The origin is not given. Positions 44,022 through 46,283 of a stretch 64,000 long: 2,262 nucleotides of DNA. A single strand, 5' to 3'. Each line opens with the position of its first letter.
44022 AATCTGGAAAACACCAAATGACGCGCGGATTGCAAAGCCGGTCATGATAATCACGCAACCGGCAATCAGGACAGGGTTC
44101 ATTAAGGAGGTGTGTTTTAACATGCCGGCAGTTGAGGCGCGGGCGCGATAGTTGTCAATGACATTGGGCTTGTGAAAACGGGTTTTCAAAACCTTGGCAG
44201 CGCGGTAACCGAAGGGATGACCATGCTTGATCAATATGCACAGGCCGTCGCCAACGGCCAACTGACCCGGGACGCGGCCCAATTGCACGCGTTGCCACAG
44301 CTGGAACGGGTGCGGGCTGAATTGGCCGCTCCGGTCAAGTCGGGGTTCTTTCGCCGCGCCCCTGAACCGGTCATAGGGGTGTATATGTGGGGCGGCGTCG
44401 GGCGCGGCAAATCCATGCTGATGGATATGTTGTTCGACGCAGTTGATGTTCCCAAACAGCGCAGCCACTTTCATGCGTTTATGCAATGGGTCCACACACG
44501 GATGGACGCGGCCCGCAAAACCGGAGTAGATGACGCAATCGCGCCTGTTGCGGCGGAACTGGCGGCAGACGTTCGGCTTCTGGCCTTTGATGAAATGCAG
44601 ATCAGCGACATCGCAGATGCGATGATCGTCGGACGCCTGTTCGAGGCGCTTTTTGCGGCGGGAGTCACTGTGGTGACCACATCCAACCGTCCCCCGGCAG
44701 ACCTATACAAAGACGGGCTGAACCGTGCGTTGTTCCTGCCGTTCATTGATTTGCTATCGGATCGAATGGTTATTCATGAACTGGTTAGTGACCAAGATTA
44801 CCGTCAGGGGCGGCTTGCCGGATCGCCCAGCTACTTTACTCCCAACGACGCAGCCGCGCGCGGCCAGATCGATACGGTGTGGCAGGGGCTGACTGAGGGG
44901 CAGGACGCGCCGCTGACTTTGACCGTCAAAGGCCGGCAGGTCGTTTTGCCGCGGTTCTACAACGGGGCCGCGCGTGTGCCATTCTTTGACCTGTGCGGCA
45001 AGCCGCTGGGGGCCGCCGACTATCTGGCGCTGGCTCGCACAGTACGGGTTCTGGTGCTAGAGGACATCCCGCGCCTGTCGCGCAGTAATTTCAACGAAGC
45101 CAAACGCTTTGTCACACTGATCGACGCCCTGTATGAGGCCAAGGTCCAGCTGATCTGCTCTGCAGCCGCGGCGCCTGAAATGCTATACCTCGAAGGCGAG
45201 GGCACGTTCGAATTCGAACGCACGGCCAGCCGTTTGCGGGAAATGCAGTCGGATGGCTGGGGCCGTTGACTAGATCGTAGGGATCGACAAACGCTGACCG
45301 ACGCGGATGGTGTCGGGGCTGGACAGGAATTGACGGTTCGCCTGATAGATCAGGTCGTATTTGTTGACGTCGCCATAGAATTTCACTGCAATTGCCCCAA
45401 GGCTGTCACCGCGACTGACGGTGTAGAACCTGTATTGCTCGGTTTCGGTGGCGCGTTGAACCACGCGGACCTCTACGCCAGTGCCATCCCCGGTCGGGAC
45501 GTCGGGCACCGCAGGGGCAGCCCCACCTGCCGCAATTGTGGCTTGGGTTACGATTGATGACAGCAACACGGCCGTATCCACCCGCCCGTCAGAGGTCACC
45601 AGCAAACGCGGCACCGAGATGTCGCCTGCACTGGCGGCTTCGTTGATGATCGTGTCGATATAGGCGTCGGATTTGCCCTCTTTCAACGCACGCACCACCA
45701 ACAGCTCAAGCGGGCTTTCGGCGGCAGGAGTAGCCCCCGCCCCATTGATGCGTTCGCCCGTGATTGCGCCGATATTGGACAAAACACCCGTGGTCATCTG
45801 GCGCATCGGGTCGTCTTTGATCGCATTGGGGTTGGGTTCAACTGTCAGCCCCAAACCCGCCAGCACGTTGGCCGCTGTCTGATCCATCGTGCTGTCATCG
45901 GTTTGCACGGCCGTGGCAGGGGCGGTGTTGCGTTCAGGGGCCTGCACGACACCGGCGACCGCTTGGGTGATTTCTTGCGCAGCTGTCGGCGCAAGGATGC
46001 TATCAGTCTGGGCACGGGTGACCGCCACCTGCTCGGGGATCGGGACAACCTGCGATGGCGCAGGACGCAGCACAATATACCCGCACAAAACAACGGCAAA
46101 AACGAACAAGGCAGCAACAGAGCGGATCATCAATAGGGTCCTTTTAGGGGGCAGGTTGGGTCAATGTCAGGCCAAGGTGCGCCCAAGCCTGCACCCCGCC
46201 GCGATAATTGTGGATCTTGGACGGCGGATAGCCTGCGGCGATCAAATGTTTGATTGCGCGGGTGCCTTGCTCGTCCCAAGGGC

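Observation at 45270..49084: Two diverged tandem copies of an uncharacterised envelope module: Cys-less periplasmic rhodanese-homology protein + membrane-anchored LysM protein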

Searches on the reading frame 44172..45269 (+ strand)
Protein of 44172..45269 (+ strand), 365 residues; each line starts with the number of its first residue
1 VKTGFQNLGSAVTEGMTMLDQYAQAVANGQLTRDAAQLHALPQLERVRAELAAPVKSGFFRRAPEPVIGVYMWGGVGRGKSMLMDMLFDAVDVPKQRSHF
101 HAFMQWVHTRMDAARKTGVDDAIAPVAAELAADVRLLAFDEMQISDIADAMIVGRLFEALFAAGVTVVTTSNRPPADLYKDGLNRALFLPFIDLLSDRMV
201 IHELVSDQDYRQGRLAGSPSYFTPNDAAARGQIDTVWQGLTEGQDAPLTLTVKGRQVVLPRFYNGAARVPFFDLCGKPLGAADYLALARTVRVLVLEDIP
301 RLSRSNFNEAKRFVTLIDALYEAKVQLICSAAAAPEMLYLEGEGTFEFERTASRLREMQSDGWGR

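Call 3: search_protein_families(library=pfam, proteins=[window:44172-45269:+], max_evalue=0.1)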
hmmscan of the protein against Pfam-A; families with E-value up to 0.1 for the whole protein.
window:44172-45269:+ (365 aa): 3 families
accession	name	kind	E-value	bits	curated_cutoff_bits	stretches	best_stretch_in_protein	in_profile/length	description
PF03969.22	AFG1_ATPase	-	2.7e-103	346.1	27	1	16-361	1-355/361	AFG1-like ATPase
PF00308.24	Bac_DnaA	-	0.00035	21.2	23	0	288-338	95-144/162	Bacterial DnaA ATPAse domain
PF13401.12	AAA_22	-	0.056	14.2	27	0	72-112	10-59/130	AAA domain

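Call 4: search_protein_families(library=ncbifam, proteins=[window:44172-45269:+], max_evalue=0.1)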
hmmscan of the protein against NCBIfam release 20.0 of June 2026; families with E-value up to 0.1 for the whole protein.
window:44172-45269:+ (365 aa): 4 families
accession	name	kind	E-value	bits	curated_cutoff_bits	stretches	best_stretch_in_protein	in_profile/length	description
NF040713.1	ZapE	equivalog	2.1e-120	402.1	140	1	21-359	1-344/344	cell division protein ZapE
TIGR03420.1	DnaA_homol_Hda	equivalog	0.0014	18.2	194.8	0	70-177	41-136/226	DnaA regulatory inactivator Hda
NF005992.0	PRK08116.1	subfamily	0.009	15.2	189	0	65-83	112-130/269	hypothetical protein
TIGR00362.1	DnaA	equivalog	0.022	13.8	343.9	0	70-178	140-247/437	chromosomal replication initiator protein DnaA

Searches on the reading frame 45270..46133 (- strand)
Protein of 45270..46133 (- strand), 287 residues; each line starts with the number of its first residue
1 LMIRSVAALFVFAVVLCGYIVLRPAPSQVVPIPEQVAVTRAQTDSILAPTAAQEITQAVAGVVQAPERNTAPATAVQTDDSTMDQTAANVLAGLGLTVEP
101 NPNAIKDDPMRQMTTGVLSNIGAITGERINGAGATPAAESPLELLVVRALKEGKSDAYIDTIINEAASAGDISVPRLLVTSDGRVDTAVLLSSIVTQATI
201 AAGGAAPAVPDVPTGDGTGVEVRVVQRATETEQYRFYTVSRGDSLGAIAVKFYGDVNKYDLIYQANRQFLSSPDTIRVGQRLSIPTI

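Call 3: search_protein_families(library=pfam, proteins=[window:45270-46133:-], max_evalue=0.1)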
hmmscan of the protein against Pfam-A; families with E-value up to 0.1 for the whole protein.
window:45270-46133:- (287 aa): 2 families
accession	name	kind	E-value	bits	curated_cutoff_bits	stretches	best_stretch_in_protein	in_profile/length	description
PF01476.26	LysM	-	7.9e-09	35.8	20.9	1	237-285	1-43/43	LysM domain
PF05489.18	Phage_tail_X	-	0.0046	17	22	1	238-287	5-54/60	Phage Tail Protein X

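Call 4: search_protein_families(library=ncbifam, proteins=[window:45270-46133:-], max_evalue=0.1)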
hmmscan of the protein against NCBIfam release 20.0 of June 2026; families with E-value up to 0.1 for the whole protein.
window:45270-46133:- (287 aa): 5 families
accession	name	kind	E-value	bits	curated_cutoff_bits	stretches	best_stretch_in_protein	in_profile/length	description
NF008399.0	PRK11198.1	equivalog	2.8e-17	63.5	134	1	225-286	86-147/149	peptidoglycan-binding protein LysM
NF010723.1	PRK14125.1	equivalog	2.4e-05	24.2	60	1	227-286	25-86/87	cell division suppressor protein YneA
TIGR02899.1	spore_safA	subfamily_domain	4.5e-05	23.3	67.85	1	239-286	1-44/44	SafA/ExsA family spore coat assembly protein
NF040883.1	amid_act_ActS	equivalog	0.016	14.5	375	1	233-284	32-78/242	amidase activator ActS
NF008050.0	PRK10783.1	equivalog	0.055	11.8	508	1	228-284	338-387/457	murein transglycosylase D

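Call 26: find_homologous_proteins(query=window:45270-46133:-, max_evalue=0.001)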
Query window:45270-46133:- (287 aa): 287 proteins with E <= 0.001 among 8000 candidates; the best 120 are listed.
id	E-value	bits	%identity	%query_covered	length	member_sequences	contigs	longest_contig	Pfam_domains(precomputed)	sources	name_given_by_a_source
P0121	2.4e-173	593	100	100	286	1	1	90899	PF01476.27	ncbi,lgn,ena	-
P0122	2.2e-142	491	84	100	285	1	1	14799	PF01476.27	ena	-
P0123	4.3e-136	471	80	100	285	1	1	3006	PF01476.27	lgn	-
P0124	8.0e-136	470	79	100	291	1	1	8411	PF01476.27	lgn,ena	-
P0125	3.5e-131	455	77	100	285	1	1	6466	PF01476.27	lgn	-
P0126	2.7e-121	422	74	100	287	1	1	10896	PF01476.27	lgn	-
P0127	1.0e-114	401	70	100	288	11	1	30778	PF01476.27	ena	-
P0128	1.0e-112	394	69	100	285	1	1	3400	PF01476.27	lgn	-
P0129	8.9e-112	391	70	100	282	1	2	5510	PF01476.27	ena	-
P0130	1.5e-111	390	70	100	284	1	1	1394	PF01476.27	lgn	-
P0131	1.8e-111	390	69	100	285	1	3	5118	PF01476.27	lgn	-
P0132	2.0e-111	390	67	100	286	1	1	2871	PF01476.27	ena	-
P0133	2.8e-109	383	67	100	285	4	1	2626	PF01476.27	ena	-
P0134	7.6e-109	381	67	100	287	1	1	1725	PF01476.27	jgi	-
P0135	7.6e-108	378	68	99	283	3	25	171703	PF01476.27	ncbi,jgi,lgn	ncbi:MAG: nucleoid-associated protein YgaU [Yoonia sp.]|jgi:nucleoid-associated protein YgaU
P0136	1.7e-106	374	66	100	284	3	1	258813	PF01476.27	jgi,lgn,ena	-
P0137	1.7e-106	374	67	100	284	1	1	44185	PF01476.27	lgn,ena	-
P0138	3.1e-106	373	66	100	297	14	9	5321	PF01476.27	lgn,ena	-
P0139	4.4e-106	372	66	100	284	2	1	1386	PF01476.27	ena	-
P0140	5.5e-106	372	66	100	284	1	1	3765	PF01476.27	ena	-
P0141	5.8e-106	372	66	100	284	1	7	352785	PF01476.27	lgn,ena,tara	tara:strand:- start:4873 stop:5727 length:855 start_codon:yes stop_codon:yes gene_type:complete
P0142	9.5e-106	371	66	100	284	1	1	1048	PF01476.27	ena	-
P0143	2.8e-105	370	66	100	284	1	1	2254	PF01476.27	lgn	-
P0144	3.5e-105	369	67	99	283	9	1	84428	PF01476.27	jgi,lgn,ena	-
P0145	5.7e-105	369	65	100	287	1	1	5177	PF01476.27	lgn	-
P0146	1.4e-104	367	66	99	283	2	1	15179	PF01476.27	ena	-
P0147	1.7e-104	367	67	100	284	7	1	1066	PF01476.27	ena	-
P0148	2.1e-104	367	66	100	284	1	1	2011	PF01476.27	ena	-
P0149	6.8e-104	365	66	99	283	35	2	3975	PF01476.27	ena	-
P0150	1.0e-102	361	65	99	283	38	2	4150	PF01476.27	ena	-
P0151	2.8e-102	360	65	99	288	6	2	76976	PF01476.27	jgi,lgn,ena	-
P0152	2.9e-102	360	67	99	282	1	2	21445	PF01476.27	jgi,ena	-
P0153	9.9e-102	358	66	99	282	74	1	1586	PF01476.27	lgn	-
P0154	6.7e-101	355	67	100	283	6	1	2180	PF01476.27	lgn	-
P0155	1.7e-99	351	64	100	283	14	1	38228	PF01476.27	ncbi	ncbi:MAG: LysM peptidoglycan-binding domain-containing protein [Yoonia sp.]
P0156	1.8e-99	351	65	100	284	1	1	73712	PF01476.27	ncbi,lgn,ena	-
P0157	2.1e-99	350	63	100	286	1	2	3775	PF01476.27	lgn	-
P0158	2.2e-99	350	65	100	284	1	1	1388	PF01476.27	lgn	-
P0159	2.3e-98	347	64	99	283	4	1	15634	PF01476.27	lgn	-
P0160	5.0e-94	333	64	100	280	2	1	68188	PF01476.27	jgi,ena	-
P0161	9.8e-92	325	62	100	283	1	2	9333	PF01476.27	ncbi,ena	-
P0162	2.8e-87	311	57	100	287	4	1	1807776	PF01476.27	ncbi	-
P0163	8.3e-87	309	57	100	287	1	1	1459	PF01476.27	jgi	jgi:nucleoid-associated protein YgaU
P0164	5.1e-86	307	58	100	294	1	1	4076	PF01476.27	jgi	-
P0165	1.9e-85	305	74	71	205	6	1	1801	PF01476.27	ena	-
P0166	1.3e-84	302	57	100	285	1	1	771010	PF01476.27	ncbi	-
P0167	5.8e-84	300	60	100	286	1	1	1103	PF01476.27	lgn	-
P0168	7.5e-84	299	57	100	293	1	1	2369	PF01476.27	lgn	-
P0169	7.9e-83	296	58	100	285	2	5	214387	PF01476.27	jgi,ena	-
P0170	2.2e-82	295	58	100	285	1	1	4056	PF01476.27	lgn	-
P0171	3.1e-82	294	57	100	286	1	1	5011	PF01476.27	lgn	-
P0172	6.0e-82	293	56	100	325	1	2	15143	PF01476.27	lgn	-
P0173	9.4e-82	293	54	100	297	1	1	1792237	PF01476.27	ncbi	-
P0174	8.5e-81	289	55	100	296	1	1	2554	PF01476.27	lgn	-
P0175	4.5e-80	287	57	100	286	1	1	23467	PF01476.27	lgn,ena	-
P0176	1.1e-78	283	56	100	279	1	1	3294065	PF01476.27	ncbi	ncbi:LysM peptidoglycan-binding domain-containing protein [Yoonia sp. MH D7]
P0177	2.0e-78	282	67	76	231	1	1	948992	PF01476.27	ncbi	-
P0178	4.6e-78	281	56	100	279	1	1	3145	PF01476.27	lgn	-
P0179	7.2e-78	280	57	100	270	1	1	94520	PF01476.27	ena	-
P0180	1.2e-77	279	55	100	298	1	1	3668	PF01476.27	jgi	-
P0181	2.0e-77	278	54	100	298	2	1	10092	PF01476.27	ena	-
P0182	7.5e-76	273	54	100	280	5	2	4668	PF01476.27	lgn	-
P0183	5.8e-74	267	56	100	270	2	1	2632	PF01476.27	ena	-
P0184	7.5e-74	267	54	100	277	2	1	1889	PF01476.27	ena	-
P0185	1.9e-73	265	66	73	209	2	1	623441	PF01476.27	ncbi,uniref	ncbi:LysM peptidoglycan-binding domain-containing protein [Yoonia sp. R2331]|uniref:LysM peptidoglyc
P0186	2.9e-72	262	52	100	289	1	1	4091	PF01476.27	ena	-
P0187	3.9e-72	261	52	100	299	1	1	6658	PF01476.27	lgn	-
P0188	5.0e-72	261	52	100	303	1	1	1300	PF01476.27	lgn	-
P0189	5.1e-72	261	53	100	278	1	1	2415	PF01476.27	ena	-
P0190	1.7e-71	259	50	100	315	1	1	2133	PF01476.27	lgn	-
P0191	1.7e-71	259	50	100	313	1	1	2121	PF01476.27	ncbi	-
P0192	6.8e-71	257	50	100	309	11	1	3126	PF01476.27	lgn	-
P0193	1.3e-70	256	51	100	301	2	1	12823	PF01476.27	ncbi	-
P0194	2.3e-70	255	51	100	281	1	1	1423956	PF01476.27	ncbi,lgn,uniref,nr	ncbi:LysM peptidoglycan-binding domain-containing protein [Flavimaricola marinus]|uniref:LysM domain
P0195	5.3e-70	254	52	100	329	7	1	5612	PF01476.27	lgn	-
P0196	5.8e-70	254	53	99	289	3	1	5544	PF01476.27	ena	-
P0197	7.5e-70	254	53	99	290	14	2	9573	PF01476.27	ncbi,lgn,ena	-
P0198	1.6e-69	253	50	100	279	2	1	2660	PF01476.27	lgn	-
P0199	3.0e-69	252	51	100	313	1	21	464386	PF01476.27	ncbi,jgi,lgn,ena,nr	ncbi:MAG: LysM peptidoglycan-binding domain-containing protein [Rhodobacterales bacterium]|nr:LysM p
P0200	4.5e-69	251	51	100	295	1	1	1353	PF01476.27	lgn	-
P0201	1.1e-68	250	52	100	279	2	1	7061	PF01476.27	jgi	-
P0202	1.4e-68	249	52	100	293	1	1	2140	PF01476.27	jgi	-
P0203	2.6e-68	249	53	100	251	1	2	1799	PF01476.27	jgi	jgi:nucleoid-associated protein YgaU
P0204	4.1e-68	248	51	100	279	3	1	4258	PF01476.27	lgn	-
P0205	4.6e-68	248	51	100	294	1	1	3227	PF01476.27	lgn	-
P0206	5.4e-68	248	51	100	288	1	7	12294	PF01476.27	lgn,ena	-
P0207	5.5e-68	248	51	100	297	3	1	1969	PF01476.27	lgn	-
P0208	5.1e-67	244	48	100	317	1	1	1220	PF01476.27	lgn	-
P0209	6.6e-67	244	53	100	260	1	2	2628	PF01476.27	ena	-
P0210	6.7e-67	244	51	99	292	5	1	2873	PF01476.27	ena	-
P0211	6.8e-67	244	54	90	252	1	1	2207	PF01476.27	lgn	-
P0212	1.3e-66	243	48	99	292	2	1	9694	PF01476.27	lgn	-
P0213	2.7e-66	242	48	100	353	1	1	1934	PF01476.27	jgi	jgi:nucleoid-associated protein YgaU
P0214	3.3e-66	242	51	100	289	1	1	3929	PF01476.27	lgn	-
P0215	3.8e-66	241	51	99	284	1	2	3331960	PF01476.27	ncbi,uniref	ncbi:LysM peptidoglycan-binding domain-containing protein [Aestuariibius sp. HNIBRBA575]|uniref:LysM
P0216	4.9e-66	241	53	100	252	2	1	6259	PF01476.27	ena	-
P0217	5.5e-66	241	51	99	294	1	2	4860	PF01476.27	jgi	jgi:nucleoid-associated protein YgaU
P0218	1.4e-65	240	47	99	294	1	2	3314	PF01476.27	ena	-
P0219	2.3e-65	239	70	60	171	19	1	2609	PF01476.27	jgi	jgi:nucleoid-associated protein YgaU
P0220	4.6e-65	238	52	100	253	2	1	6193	PF01476.27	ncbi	-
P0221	4.7e-65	238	49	100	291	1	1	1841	PF01476.27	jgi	jgi:nucleoid-associated protein YgaU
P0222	1.1e-64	237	50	100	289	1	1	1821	PF01476.27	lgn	-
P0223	1.1e-64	237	51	100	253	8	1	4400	PF01476.27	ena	-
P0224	2.4e-64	236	49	100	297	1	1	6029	PF01476.27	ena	-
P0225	2.7e-64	235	48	100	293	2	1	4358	PF01476.27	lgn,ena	-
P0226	2.8e-64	235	47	100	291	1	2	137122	PF01476.27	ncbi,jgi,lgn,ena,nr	ncbi:MAG TPA: hypothetical protein DIT67_07270 [Octadecabacter sp.]|nr:hypothetical protein [Octadec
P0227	3.1e-64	235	48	100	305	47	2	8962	PF01476.27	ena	-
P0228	4.1e-64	235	50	99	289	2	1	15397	PF01476.27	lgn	-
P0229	4.1e-64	235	47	100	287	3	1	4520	PF01476.27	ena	-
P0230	4.8e-64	235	46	100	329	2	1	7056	PF01476.27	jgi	jgi:nucleoid-associated protein YgaU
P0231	5.2e-64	234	58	75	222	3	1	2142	PF01476.27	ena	-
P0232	5.4e-64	234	52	100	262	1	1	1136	PF01476.27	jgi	jgi:nucleoid-associated protein YgaU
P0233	5.6e-64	234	52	100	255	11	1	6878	PF01476.27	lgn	-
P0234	1.3e-63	233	50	100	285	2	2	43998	PF01476.27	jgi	jgi:nucleoid-associated protein YgaU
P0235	1.5e-63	233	46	100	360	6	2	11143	PF01476.27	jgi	-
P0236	3.0e-63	232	50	100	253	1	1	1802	PF01476.27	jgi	jgi:LysM repeat protein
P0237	3.2e-63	232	46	100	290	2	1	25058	PF01476.27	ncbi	-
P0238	4.3e-63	231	48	100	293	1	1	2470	PF01476.27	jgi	jgi:nucleoid-associated protein YgaU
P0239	1.3e-62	230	46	100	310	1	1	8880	PF01476.27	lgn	-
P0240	2.3e-62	229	47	100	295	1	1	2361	PF01476.27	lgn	-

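Call 52: predict_structure(alignment_id=A6)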
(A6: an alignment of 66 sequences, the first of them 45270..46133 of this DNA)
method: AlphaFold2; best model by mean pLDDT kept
length: 287 residues; sequences in the alignment: 66
mean_pLDDT: 84.7   pTM: 0.69
mean pLDDT of the five models: 84.7, 84.3, 84.1, 83.8, 82.2
residues with pLDDT >= 90: 179; 70-90: 41; 50-70: 49; < 50: 18
segments of 3 or more residues with pLDDT < 50: 44-58
pLDDT, mean of each block of 10 residues (from residue 1): 88 96 72 56 48 47 64 83 93 86 67 80 76 75 97 98 97 97 97 94 92 91 92 95 97 96 96 95 95
secondary structure, 60 per line:
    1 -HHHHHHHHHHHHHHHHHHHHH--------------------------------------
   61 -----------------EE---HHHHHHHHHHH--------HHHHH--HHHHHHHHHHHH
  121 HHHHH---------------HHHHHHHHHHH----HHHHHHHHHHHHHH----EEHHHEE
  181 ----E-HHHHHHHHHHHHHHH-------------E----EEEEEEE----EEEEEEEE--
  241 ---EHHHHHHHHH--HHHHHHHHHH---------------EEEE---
elements in order: H2-22 H83-93 H102-106 H109-125 H141-151 H156-169 H187-201 E220-226 E231-238 H245-253 H256-265 E281-284

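Call 54: fold_search(model_id=the predicted structure, library=pdb)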
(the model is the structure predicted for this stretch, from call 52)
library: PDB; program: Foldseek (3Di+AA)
matches with E <= 10: 232; with E <= 0.001: 0
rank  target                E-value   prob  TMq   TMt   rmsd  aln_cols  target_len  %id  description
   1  7vcm_B                6.4e-03  1.00  0.21  0.16   1.4        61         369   46  crystal structure of GINKO1 (released 2022-07-27)
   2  8zex                  6.8e-03  1.00  0.18  0.12   0.8        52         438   48  Biosensor HaloKbp1a (released 2024-12-18)
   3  7vcm_A                7.2e-03  1.00  0.20  0.16   1.5        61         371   46  crystal structure of GINKO1 (released 2022-07-27)
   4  7pvc_MODEL_1_A        1.9e-02  1.00  0.18  0.33   1.0        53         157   49  The structure of Kbp.K from E. coli with potassium bound. (released 2021-10-13)
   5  9gb2_S                1.6e-01  0.92  0.18  0.24   9.6        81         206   23  Extended phiCD508 baseplate (released 2025-03-26)
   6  7aeb_M                1.8e-01  0.92  0.17  0.21  23.2        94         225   17  Cryo-EM structure of an extracellular contractile injection system in marine bacterium Algoriphagus machipongonensis,  (released 2022-02-16)
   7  9g8s_S                2.0e-01  0.90  0.17  0.25  12.0       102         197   20  C3 reconstruction of extended phiCD508 needle (released 2025-04-09)
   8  7b5h_AK               2.2e-01  0.97  0.17  0.21   2.2        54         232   22  Cryo-EM structure of the contractile injection system base plate from Anabaena PCC7120 (released 2022-02-23)
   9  1u2e_D                1.1e+00  0.25  0.08  0.08   5.4        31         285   22  Crystal Structure of the C-C bond hydrolase MhpC (released 2005-02-15)
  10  9y6s_9K               1.2e+00  0.04  0.08  0.04  16.9       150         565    8  96-nm repeat of the Leishmania tarentolae doublet microtubule (released 2025-12-17)
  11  5ybx                  1.4e+00  0.08  0.09  0.17  12.1        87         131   10  Crystal structure of the N-terminal domain of Bqt4 in S.pombe (released 2018-09-19)
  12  5l2p_A                1.6e+00  0.16  0.09  0.08  10.2        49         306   18  Structure of arylesterase (released 2017-08-09)
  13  6xg8_B                1.6e+00  0.09  0.15  0.12  19.3       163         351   13  ISCth4 transposase, pre-cleaved complex, PCC (released 2020-10-14)
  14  6hiw_CI               1.7e+00  0.02  0.08  0.07  18.7       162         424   10  Cryo-EM structure of the Trypanosoma brucei mitochondrial ribosome - This entry contains the complete small mitoribos (released 2018-09-26)
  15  5l2p_B                1.8e+00  0.15  0.09  0.08   9.7        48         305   19  Structure of arylesterase (released 2017-08-09)
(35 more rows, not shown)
